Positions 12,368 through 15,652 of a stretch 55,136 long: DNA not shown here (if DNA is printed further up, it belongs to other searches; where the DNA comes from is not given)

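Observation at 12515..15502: First-step and last-step enzymes of a lipid-linked glycan pathway fused in one 995-aa protein with TPR repeats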

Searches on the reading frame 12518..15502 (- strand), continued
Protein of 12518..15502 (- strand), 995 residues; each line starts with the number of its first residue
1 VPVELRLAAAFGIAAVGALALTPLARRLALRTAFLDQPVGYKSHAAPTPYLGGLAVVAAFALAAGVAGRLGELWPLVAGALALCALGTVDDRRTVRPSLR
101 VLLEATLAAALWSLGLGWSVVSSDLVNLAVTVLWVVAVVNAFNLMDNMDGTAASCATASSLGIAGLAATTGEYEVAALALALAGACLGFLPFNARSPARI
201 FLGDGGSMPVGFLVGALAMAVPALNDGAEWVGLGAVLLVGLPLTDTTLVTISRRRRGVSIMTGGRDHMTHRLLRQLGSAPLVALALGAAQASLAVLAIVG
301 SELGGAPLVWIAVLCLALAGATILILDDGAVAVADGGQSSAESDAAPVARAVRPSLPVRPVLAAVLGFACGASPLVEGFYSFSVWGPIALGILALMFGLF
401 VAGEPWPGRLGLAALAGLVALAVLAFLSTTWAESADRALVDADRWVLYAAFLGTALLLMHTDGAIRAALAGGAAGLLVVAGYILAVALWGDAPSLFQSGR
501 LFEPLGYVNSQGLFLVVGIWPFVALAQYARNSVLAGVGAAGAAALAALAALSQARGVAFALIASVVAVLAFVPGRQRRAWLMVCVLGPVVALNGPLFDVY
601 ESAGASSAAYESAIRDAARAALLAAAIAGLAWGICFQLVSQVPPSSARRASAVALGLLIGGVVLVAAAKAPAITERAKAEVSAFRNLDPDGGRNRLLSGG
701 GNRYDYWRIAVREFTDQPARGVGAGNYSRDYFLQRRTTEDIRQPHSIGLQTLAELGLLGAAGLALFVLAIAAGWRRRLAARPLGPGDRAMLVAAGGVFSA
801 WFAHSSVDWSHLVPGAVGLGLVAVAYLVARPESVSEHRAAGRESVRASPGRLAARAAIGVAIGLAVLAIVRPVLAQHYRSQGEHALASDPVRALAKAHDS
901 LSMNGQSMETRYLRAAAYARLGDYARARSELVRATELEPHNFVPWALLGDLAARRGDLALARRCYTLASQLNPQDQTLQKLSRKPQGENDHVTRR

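Call 29: predict_structure(alignment_id=A1)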
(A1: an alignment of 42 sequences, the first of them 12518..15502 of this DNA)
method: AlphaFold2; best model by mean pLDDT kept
length: 995 residues; sequences in the alignment: 42
mean_pLDDT: 84.1   pTM: 0.83
mean pLDDT of the five models: 84.1, 84.0, 82.4, 80.6, 80.3
residues with pLDDT >= 90: 462; 70-90: 392; 50-70: 110; < 50: 31
segments of 3 or more residues with pLDDT < 50: 336-352, 834-837, 842-844, 990-995
pLDDT, mean of each block of 10 residues (from residue 1): 91 97 95 77 69 94 85 91 94 89 96 90 91 95 84 94 91 93 96 81 92 94 59 86 90 84 80 81 86 87 78 79 75 49 45 63 89 76 71 71 73 94 93 88 88 85 89 95 96 91 89 94 95 95 95 87 92 87 88 84 78 94 94 89 77 75 72 71 66 60 66 86 70 58 74 91 97 92 86 96 87 87 93 53 58 72 78 89 96 96 92 97 97 92 93 93 95 87 73 38
secondary structure, 60 per line:
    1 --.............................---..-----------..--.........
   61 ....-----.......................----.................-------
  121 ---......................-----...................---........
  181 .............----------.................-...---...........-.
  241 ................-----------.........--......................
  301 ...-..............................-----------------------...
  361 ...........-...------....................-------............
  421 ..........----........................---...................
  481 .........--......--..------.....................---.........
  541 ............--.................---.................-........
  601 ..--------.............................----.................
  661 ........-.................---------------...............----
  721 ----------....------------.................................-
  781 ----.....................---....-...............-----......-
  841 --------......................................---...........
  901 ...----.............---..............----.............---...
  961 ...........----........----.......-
elements in order (helices of 4 or more, strands of 3 or more residues): H3-31 H52-64 H70-92 H97-113 H124-145 H151-169 H173-193 H204-220 H228-238 H240-256 H268-276 H279-303 H305-334 H358-371 H382-401 H409-430 H435-458 H462-489 H492-495 H508-528 H532-552 H555-571 H575-591 H593-602 H611-639 H644-668 H670-686 H702-716 H731-734 H747-779 H785-805 H809-812 H814-828 H834-839 H849-886 H890-903 H908-920 H924-937 H942-954 H958-971 H976-983 H988-994

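Call 30: search_protein_families(library=pfam, proteins=[L003:29-1108:+, L002:17480-19414:-, L002:8120-9346:-, L003:8305-8955:-, L003:2142-3653:+, L014:2532-3797:-, L054:6479-8632:+, L025:3008-4519:-, L054:12321-13949:-, L007:13016-13534:+], max_evalue=0.001)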
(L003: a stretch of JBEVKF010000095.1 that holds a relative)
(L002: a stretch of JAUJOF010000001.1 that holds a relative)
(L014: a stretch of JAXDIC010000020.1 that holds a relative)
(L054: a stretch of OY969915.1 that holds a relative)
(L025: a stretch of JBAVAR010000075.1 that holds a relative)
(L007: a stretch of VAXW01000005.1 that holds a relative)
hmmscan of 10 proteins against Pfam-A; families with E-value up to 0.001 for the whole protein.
L003:29-1108:+ (359 aa): 6 families
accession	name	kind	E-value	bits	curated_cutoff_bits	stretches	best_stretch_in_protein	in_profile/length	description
PF00534.26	Glycos_transf_1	-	7.2e-29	100.9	26.4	1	164-326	4-170/172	Glycosyl transferases group 1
PF13692.12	Glyco_trans_1_4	-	2.2e-26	93.3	27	1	176-313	2-141/142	Glycosyl transferases group 1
PF13439.12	Glyco_transf_4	-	7.8e-22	78.5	28.5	1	18-150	38-170/170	Glycosyltransferase Family 4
PF13579.12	Glyco_trans_4_4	-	8.5e-19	68.9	29.7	1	16-145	35-158/158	Glycosyl transferase 4-like domain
PF20706.3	GT4-conflict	-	5.2e-07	29.4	26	1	97-290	130-323/385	Family 4 Glycosyltransferase in conflict systems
PF13524.12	Glyco_trans_1_2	-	0.00072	20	25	0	241-337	39-137/144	Glycosyl transferase-like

L002:17480-19414:- (644 aa): 4 families
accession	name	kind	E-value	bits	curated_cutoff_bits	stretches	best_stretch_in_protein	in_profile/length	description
PF00733.27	Asn_synthase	-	4.4e-99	332.9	21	1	243-632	2-353/354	Asparagine synthase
PF13537.11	GATase_7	-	5.1e-44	149.7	25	1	49-168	1-122/123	Glutamine amidotransferase domain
PF13522.11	GATase_6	-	2.9e-42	144.2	27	1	32-163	1-130/130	Glutamine amidotransferase domain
PF12481.13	DUF3700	-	0.00024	21.1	27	1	117-152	125-160/228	Aluminium induced protein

L002:8120-9346:- (408 aa): 1 family
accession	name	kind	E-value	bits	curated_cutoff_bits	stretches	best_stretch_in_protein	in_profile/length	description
PF00150.24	Cellulase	-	0.00079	19.4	23.5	0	44-159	17-124/272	Cellulase (glycosyl hydrolase family 5)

L003:8305-8955:- (216 aa): 0 families

L003:2142-3653:+ (503 aa): 2 families
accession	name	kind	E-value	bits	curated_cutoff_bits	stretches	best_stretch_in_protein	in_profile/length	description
PF01943.22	Polysacc_synt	-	1.7e-10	41.3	28.2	1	80-315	20-251/274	Polysaccharide biosynthesis protein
PF13440.11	Polysacc_synt_3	-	6.8e-06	26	23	1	85-383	1-292/293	Polysaccharide biosynthesis protein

L014:2532-3797:- (421 aa): 1 family
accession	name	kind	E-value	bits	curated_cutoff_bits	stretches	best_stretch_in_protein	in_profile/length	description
PF13231.12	PMT_2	-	4.1e-07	30.8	26.1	1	111-264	5-154/160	Dolichyl-phosphate-mannose-protein mannosyltransferase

L054:6479-8632:+ (717 aa): 3 families
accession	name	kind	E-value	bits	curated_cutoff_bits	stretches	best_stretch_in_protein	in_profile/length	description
PF18998.6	Flg_new_2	-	7.9e-56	186.4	23.6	6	302-365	9-71/73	Divergent InlB B-repeat domain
PF23926.2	LtfC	-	2.8e-06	28.2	27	0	399-457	27-80/100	LtfC-like, beta-sandwich domain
PF11095.14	Gemin7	-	2.1e-05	24.8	25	0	343-364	19-40/76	Gem-associated protein 7 (Gemin7)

L025:3008-4519:- (503 aa): 1 family
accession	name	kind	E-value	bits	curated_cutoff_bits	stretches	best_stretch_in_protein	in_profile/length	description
PF13231.12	PMT_2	-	1.7e-07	32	26.1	1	88-247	2-156/160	Dolichyl-phosphate-mannose-protein mannosyltransferase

L054:12321-13949:- (542 aa): 4 families
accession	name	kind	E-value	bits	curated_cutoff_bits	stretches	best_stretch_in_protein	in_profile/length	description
PF02706.20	Wzz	-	1.6e-05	25.6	25.5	1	35-99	3-67/91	Chain length determinant protein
PF01656.29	CbiA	-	3.9e-05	24.1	25.4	1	336-436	11-70/125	CobQ/CobB/MinD/ParA nucleotide binding domain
PF10609.15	ParA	-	0.00012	22.1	27.1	1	336-493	16-171/246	NUBPL iron-transfer P-loop NTPase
PF13614.12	AAA_31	-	0.00015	22.2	27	1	336-448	14-131/177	AAA domain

L007:13016-13534:+ (172 aa): 0 families

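Call 32: fold_search(model_id=the predicted structure, library=pdb)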
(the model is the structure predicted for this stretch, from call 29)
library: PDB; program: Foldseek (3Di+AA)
matches with E <= 10: 876; with E <= 0.001: 24
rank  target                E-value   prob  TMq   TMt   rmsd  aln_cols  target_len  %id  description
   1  6oyh_D                3.4e-06  1.00  0.25  0.69   4.9       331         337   20  Crystal structure of MraY bound to carbacaprazamycin (released 2019-07-10)
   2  8cxr_C                5.6e-06  1.00  0.24  0.71   4.2       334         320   21  Crystal structure of MraY bound to a sphaerimicin analogue (released 2023-03-29)
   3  5ckr                  5.6e-06  1.00  0.25  0.70   4.5       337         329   21  Crystal Structure of MraY in complex with Muraymycin D2 (released 2016-03-02)
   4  8tlu_A                9.2e-06  1.00  0.26  0.69   4.5       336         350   21  E. coli MraY mutant-T23P (released 2024-05-01)
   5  6oyh_B                9.8e-06  1.00  0.25  0.70   4.3       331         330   22  Crystal structure of MraY bound to carbacaprazamycin (released 2019-07-10)
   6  6oyh_C                9.8e-06  1.00  0.25  0.69   4.8       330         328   21  Crystal structure of MraY bound to carbacaprazamycin (released 2019-07-10)
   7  6oyz_B                1.1e-05  1.00  0.24  0.68   4.4       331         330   20  Crystal structure of MraY bound to capuramycin (released 2019-07-10)
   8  8tlu_E                1.6e-05  1.00  0.26  0.70   4.7       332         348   21  E. coli MraY mutant-T23P (released 2024-05-01)
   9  6oz6_B                2.1e-05  1.00  0.24  0.68   4.7       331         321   20  Crystal structure of MraY bound to 3'-hydroxymureidomycin A (released 2019-07-10)
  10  6oyz_A                7.2e-05  1.00  0.24  0.70   4.3       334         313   21  Crystal structure of MraY bound to capuramycin (released 2019-07-10)
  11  8g01_A                1.3e-04  1.00  0.25  0.65   4.9       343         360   20  YES Complex - E. coli MraY, Protein E ID21, E. coli SlyD (released 2023-07-26)
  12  6bw6_A                1.3e-04  1.00  0.24  0.59   5.6       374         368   17  Human GPT (DPAGT1) H129 variant in complex with tunicamycin (released 2018-02-21)
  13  6bw6_C                1.3e-04  1.00  0.25  0.60   5.8       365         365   18  Human GPT (DPAGT1) H129 variant in complex with tunicamycin (released 2018-02-21)
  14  6bw6_B                1.6e-04  1.00  0.25  0.59   5.8       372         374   17  Human GPT (DPAGT1) H129 variant in complex with tunicamycin (released 2018-02-21)
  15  6bw6_D                2.9e-04  1.00  0.25  0.60   5.7       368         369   17  Human GPT (DPAGT1) H129 variant in complex with tunicamycin (released 2018-02-21)
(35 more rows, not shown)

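Call 48: search_protein_families(library=pfam, proteins=[L001:13040-14722:+, L001:14892-18701:+, L030:13072-15012:+, L048:13419-14735:+, L035:11329-14214:+, L002:14306-16000:+, L007:15632-17539:-, L054:61-4083:+, L048:15511-17205:+, L048:17207-19366:+], max_evalue=0.001)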
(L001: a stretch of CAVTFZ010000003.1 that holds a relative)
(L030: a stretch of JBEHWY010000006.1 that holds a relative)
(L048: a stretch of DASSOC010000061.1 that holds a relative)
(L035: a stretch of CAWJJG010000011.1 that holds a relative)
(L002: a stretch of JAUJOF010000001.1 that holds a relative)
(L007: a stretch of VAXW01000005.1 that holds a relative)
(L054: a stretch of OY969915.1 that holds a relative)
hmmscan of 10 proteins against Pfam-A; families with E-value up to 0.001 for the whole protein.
L001:13040-14722:+ (560 aa): 1 family
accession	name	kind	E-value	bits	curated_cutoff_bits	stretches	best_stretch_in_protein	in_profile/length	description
PF02397.22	Bac_transf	-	1.4e-66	223.9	27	1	369-554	1-177/179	Bacterial sugar transferase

L001:14892-18701:+ (1269 aa): 3 families
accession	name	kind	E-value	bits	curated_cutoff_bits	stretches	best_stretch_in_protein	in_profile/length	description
PF13191.12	AAA_16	-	1.1e-17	65.4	32.6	1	327-494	2-166/167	AAA ATPase domain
PF00196.25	GerE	-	1.1e-12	47.8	23.5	1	1205-1258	3-56/57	Bacterial regulatory proteins, luxR family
PF17874.7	TPR_MalT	-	1.9e-08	34.4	45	1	884-1177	20-316/336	MalT-like TPR region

L030:13072-15012:+ (646 aa): 0 families

L048:13419-14735:+ (438 aa): 13 families
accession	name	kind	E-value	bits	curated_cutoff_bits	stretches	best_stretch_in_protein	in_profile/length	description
PF00069.31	Pkinase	-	2.2e-38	132.6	31.7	1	15-202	1-188/263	Protein kinase domain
PF07714.23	PK_Tyr_Ser-Thr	-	6e-23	81.9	23.1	1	17-201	3-194/258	Protein tyrosine and serine/threonine kinase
PF01636.29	APH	-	1.2e-08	35.5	23.2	1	59-129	39-110/239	Phosphotransferase enzyme family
PF13432.12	TPR_16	-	1.5e-08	35.4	32.7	1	352-413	3-57/65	Tetratricopeptide repeat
PF03109.22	ABC1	-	1.9e-08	34.2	22.9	1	81-157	136-214/244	ABC1 atypical kinase-like domain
PF13424.12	TPR_12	-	3.5e-08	34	30.1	1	347-415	4-74/77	Tetratricopeptide repeat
PF13428.12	TPR_14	-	1.8e-06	28.5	23.5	0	353-387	8-41/44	Tetratricopeptide repeat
PF13176.12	TPR_7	-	2e-06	27.9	27.9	1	388-421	1-34/36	Tetratricopeptide repeat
PF07719.23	TPR_2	-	9.3e-06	25.8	27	0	386-410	1-25/34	Tetratricopeptide repeat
PF13174.12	TPR_6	-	2.9e-05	24.8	26.3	0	387-411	1-25/33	Tetratricopeptide repeat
PF14559.12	TPR_19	-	3.3e-05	24.6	25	1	357-415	2-54/68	Tetratricopeptide repeat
PF13181.12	TPR_8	-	3.3e-05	24.2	25.7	0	387-414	2-29/34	Tetratricopeptide repeat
PF17667.7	Pkinase_fungal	-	8.7e-05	21.8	24.1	1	122-196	298-378/387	Fungal protein kinase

L035:11329-14214:+ (961 aa): 1 family
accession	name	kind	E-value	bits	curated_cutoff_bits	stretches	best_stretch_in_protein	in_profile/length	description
PF01901.21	O_anti_polymase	-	4e-08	33.4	24.2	1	252-444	17-196/335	Putative O-antigen polymerase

L002:14306-16000:+ (564 aa): 2 families
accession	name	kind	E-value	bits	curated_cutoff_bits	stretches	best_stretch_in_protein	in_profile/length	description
PF07940.18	Hepar_II_III_C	-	2.5e-47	161.9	24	1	318-484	9-174/237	Heparinase II/III-like, C-terminal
PF16889.11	Hepar_II_III_N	-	5.3e-11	42.9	22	1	146-304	151-317/340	Heparinase II/III N-terminus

L007:15632-17539:- (635 aa): 0 families

L054:61-4083:+ (1340 aa): 11 families
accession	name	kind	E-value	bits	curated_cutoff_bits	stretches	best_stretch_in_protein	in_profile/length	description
PF01436.27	NHL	-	5.5e-34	115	20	2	398-425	1-28/28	NHL repeat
PF16656.11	Pur_ac_phosph_N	-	8.6e-17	61.9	30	0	230-270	55-89/93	Purple acid Phosphatase, N-terminal domain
PF17170.10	DUF5128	-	6.5e-15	55.6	22.9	2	459-517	56-114/321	6-bladed beta-propeller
PF00041.27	fn3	-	1.4e-13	51.3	25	0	869-951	9-72/84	Fibronectin type III domain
PF08450.18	SGL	-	8.5e-12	45.6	26.3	0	395-434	183-219/246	SMP-30/Gluconolactonase/LRE-like region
PF16655.11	PhoD_N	-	1e-11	45.6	30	0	918-956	49-87/90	PhoD-like phosphatase, N-terminal domain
PF24684.1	Vgb_lyase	-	8.2e-10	38.4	50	1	399-616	13-211/290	Virginiamycin B lyase family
PF25021.1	TEN_NHL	-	7.2e-08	32.2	27.1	0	444-476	140-170/357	Teneurin NHL domain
PF25059.1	FN3_DSCAM-DSCAML_C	-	2e-05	25.3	39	0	929-963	46-83/89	DSCAM/DSCAML C-terminal Fn3-like domain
PF06739.17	SBBP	-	2.4e-05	24.6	20.5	0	390-414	5-28/38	Beta-propeller repeat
PF15869.11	TolB_like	-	0.0003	20.7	29.2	0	492-621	18-148/296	TolB-like 6-blade propeller-like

L048:15511-17205:+ (564 aa): 1 family
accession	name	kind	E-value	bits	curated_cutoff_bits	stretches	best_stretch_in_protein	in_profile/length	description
PF00750.26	tRNA-synt_1d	-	1.3e-06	28.1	23.3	1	113-288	23-183/349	tRNA synthetases class I (R), catalytic domain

L048:17207-19366:+ (719 aa): 4 families
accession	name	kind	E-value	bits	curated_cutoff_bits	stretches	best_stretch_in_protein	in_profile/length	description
PF00425.24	Chorismate_bind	-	1.3e-86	290.7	27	1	431-684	3-257/257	chorismate binding enzyme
PF00117.34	GATase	-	7.7e-42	143.5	22.8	1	4-187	1-187/190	Glutamine amidotransferase class-I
PF04715.19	Anth_synt_I_N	-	6.3e-15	56.1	23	1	242-377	9-140/140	Anthranilate synthase component I, N terminal region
PF07722.19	Peptidase_C26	-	6.4e-09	36.3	20.5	1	75-172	105-219/219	Peptidase C26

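Call 61: search_protein_families(library=ncbifam, proteins=[L002:8120-9346:-, L002:17480-19414:-], max_evalue=0.01)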
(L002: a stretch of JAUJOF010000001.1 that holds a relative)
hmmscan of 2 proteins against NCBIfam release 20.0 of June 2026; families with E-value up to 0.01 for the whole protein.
L002:8120-9346:- (408 aa): 0 families

L002:17480-19414:- (644 aa): 10 families
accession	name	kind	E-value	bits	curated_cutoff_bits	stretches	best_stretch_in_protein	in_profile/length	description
TIGR03108.1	eps_aminotran_1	hypoth_equivalog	6.3e-156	520.6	816.9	1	1-632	1-625/628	XrtA/PEP-CTERM system amidotransferase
TIGR01536.1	asn_synth_AEB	equivalog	1.7e-150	502.5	267.1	1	2-568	1-517/517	asparagine synthase (glutamine-hydrolyzing)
TIGR03104.1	trio_amidotrans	equivalog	5.8e-136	454.1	570.1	2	1-383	1-386/589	N-acetylglutaminylglutamine amidotransferase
NF006949.0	PRK09431.1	equivalog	8.8e-99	331.5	499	3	1-171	1-169/554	asparagine synthase B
NF033535.1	lass_lactam_cya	exception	5.8e-75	253.1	525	2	1-394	1-395/668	lasso peptide isopeptide bond-forming cyclase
NF033561.1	macrolact_Ik_Al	subfamily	4.1e-26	91.7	300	1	100-632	57-555/561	albusnodin/ikarugamycin family macrolactam cyclase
NF001484.0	PRK00331.1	subfamily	4.3e-11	41.9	381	1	41-142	63-176/601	isomerizing glutamine--fructose-6-phosphate transaminase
TIGR01135.1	glmS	equivalog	7e-10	38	418.05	1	42-168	63-198/607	glutamine--fructose-6-phosphate transaminase (isomerizing)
TIGR01134.1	purF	equivalog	7.1e-10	38.8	350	1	64-178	86-211/432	amidophosphoribosyltransferase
TIGR00364.1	TIGR00364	equivalog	0.0057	16.2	150.3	0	263-320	3-58/201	7-cyano-7-deazaguanine synthase QueC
